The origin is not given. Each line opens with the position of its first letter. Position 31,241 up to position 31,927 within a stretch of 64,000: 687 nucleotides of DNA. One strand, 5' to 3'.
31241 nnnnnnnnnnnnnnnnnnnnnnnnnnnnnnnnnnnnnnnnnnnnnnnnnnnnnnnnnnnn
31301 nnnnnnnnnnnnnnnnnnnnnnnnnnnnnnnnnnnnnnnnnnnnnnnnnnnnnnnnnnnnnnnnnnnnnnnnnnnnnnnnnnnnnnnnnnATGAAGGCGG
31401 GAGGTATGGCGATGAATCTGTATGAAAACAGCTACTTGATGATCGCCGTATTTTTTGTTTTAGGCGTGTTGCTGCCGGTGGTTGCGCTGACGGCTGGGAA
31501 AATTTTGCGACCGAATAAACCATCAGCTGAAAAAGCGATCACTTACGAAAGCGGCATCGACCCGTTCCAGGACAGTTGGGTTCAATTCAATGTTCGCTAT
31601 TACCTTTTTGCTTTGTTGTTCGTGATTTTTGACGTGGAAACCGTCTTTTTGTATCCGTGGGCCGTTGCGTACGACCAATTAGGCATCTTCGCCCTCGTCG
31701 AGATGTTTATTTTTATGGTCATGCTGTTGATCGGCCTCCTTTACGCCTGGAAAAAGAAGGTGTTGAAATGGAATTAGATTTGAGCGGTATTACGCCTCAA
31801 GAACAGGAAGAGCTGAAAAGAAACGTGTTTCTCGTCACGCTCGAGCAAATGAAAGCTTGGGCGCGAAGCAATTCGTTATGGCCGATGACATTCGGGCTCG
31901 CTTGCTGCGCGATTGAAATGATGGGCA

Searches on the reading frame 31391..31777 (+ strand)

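Call 16: search_protein_families(library=pfam, proteins=[window:31391-31777:+])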
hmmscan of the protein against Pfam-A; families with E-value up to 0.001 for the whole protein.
window:31391-31777:+ (128 aa): 1 family
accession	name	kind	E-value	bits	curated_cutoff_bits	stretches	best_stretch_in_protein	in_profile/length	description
PF00507.24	Oxidored_q4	-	3.1e-39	133.6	23.3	1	30-127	2-99/99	NADH-ubiquinone/plastoquinone oxidoreductase, chain 3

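Call 115: search_protein_families(library=ncbifam, proteins=[L057:425-643:-], max_evalue=0.01)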
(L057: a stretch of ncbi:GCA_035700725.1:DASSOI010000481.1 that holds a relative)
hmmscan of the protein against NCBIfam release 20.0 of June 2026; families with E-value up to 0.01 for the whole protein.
L057:425-643:- (72 aa): 0 families

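Call 116: search_protein_families(library=phrogs, proteins=[L057:425-643:-], max_evalue=0.01)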
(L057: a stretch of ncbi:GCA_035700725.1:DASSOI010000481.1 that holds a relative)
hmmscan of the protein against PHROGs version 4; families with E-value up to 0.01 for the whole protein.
L057:425-643:- (72 aa): 0 families
